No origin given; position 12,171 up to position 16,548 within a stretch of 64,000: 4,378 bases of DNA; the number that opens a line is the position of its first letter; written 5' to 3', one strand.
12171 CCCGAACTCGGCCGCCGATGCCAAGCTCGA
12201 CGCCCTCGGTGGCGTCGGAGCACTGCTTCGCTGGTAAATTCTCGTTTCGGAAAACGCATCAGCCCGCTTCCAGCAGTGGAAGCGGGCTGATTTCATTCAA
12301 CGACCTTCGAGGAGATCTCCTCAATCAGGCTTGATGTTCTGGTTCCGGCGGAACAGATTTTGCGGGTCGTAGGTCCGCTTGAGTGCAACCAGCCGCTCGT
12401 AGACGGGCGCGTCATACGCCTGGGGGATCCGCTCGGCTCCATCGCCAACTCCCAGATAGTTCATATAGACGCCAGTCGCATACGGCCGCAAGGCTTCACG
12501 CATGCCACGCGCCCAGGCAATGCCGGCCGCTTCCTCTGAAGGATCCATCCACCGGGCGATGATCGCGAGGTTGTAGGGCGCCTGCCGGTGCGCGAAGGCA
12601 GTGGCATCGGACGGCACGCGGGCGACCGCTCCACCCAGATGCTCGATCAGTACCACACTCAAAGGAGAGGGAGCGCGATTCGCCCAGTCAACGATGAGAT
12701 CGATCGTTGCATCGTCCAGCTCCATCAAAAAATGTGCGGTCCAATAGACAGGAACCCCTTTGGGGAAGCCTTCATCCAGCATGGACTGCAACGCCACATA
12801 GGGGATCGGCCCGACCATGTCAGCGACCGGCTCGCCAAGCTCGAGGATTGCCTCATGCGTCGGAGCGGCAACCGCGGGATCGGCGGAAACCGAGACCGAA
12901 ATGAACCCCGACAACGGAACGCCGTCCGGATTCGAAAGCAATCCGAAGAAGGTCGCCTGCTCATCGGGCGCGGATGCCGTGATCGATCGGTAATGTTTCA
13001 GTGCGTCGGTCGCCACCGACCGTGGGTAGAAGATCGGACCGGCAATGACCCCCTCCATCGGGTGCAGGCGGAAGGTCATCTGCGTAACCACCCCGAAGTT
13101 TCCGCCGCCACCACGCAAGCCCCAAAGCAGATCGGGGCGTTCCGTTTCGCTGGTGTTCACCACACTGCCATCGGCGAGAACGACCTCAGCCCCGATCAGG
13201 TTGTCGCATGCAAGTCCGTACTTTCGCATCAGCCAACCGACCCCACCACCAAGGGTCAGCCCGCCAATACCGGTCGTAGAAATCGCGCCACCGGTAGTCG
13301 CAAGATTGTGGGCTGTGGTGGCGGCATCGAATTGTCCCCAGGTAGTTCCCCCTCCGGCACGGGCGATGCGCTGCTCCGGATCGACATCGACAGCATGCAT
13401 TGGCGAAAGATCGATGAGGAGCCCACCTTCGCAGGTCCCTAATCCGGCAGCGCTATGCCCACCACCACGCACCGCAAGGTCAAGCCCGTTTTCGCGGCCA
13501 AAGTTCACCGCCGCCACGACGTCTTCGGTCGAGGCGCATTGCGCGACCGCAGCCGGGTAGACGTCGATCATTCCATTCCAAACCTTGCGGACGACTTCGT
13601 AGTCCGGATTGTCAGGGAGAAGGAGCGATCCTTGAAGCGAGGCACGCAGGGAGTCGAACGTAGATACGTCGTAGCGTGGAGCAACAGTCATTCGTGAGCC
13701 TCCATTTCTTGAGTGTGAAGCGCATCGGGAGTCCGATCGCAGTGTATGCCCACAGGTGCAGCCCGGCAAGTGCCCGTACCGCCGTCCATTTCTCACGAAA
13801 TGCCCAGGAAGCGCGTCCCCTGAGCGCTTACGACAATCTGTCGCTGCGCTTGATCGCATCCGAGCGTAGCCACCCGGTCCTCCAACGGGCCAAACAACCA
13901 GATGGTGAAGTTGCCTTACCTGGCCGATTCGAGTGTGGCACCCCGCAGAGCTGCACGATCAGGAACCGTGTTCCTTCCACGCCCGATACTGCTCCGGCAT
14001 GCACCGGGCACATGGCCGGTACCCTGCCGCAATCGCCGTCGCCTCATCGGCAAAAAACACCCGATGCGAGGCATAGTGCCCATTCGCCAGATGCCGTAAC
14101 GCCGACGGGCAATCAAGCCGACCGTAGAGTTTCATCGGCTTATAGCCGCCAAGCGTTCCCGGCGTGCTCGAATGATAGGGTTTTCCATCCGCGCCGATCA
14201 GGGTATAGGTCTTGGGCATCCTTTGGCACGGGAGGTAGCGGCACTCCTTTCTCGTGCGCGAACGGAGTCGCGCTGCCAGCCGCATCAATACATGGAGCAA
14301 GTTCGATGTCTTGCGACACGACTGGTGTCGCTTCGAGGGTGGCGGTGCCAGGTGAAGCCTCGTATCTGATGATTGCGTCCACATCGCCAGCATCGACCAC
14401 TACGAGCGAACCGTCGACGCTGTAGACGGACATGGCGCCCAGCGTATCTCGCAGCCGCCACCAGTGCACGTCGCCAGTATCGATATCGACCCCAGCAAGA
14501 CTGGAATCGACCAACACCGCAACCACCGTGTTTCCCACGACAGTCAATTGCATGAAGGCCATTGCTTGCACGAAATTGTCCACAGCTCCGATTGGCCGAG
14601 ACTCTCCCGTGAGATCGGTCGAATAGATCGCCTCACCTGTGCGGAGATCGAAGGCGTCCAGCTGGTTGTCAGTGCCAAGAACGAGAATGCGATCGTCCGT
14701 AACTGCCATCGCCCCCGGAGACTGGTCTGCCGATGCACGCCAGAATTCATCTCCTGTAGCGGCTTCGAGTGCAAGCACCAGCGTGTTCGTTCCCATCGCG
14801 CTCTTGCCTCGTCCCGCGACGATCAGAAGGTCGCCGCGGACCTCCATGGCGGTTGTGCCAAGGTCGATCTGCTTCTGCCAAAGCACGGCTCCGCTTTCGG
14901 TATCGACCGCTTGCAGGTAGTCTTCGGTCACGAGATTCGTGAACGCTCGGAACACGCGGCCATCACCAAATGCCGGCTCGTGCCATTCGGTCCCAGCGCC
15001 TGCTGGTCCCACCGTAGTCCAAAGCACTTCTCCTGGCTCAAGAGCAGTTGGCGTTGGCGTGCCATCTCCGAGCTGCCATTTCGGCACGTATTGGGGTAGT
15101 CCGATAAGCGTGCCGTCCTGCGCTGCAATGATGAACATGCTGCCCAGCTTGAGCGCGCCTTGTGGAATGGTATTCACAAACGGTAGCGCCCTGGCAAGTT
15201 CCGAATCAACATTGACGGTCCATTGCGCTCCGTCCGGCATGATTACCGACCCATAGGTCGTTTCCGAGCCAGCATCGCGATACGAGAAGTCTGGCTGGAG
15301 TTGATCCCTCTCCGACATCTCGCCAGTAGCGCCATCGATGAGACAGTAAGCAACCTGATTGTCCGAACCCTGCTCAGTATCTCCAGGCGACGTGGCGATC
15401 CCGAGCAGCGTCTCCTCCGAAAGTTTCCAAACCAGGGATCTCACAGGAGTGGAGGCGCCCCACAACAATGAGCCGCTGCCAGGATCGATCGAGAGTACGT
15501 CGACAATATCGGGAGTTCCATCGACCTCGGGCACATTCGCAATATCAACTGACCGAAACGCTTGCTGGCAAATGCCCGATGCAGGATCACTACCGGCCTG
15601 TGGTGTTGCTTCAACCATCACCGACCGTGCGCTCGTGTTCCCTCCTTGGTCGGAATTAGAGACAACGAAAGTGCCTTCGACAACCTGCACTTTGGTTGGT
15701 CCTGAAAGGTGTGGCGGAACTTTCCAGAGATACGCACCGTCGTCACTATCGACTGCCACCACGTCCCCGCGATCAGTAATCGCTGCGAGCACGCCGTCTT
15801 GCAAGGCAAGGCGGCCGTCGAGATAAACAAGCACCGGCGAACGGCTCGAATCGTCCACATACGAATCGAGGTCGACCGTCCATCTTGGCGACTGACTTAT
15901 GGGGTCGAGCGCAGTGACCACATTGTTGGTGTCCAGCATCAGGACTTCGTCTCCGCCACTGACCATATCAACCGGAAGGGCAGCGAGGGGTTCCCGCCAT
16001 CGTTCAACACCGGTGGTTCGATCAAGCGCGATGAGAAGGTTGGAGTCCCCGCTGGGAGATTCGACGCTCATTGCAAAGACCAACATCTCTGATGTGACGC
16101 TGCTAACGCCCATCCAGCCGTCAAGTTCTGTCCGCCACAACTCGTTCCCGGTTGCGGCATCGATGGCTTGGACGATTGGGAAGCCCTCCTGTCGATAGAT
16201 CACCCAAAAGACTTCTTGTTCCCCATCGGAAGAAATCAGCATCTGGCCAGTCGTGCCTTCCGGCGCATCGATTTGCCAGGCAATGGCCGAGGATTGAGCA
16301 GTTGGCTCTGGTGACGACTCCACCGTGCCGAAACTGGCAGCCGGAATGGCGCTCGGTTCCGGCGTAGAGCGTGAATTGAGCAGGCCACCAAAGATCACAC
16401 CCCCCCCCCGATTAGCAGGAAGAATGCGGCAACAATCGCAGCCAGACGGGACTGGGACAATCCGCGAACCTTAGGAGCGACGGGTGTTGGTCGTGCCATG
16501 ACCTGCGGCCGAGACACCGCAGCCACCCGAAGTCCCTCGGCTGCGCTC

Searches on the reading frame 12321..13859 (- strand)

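Call 58: search_protein_families(library=pfam, proteins=[window:12321-13859:-], max_evalue=0.00001)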
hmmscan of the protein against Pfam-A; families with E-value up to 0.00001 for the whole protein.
window:12321-13859:- (512 aa): 2 families
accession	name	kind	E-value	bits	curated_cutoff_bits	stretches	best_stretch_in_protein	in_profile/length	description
PF01565.28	FAD_binding_4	-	1.4e-33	115.9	26.4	1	102-237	1-139/139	FAD binding domain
PF08031.17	BBE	-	3.6e-08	33.7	20.6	1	465-510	2-45/45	Berberine and berberine like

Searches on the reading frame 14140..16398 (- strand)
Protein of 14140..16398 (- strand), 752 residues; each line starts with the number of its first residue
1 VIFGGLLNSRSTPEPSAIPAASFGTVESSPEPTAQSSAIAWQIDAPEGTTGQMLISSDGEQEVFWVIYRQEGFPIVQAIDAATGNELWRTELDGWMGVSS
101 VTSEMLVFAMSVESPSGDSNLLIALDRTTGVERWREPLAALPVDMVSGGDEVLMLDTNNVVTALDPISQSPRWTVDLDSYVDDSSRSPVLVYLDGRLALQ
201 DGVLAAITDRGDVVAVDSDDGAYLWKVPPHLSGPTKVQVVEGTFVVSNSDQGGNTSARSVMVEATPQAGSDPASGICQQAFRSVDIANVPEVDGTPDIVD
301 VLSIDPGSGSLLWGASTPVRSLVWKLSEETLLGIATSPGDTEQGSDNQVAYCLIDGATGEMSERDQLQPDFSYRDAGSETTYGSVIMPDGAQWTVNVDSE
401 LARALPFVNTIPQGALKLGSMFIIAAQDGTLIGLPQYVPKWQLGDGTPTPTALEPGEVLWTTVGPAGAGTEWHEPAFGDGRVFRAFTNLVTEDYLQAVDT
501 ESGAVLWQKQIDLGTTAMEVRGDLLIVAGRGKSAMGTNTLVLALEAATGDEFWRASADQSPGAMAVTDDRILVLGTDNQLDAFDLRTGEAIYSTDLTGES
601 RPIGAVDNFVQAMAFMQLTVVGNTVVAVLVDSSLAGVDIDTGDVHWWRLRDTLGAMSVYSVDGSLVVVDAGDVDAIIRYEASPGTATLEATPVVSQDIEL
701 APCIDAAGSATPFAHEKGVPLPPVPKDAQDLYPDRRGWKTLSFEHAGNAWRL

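Call 58: search_protein_families(library=pfam, proteins=[window:14140-16398:-], max_evalue=0.00001)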
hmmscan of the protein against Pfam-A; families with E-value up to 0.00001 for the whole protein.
window:14140-16398:- (752 aa): 2 families
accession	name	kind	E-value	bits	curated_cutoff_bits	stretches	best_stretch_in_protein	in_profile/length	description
PF13360.13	PQQ_2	-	5.7e-33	115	27.6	2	38-252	14-217/233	Outer membrane protein assembly factor BamB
PF01011.28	PQQ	-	2.3e-09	36.9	26.7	0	200-258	56-116/595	Glucose/ethanol/alcohol dehydrogenase, beta-propeller domain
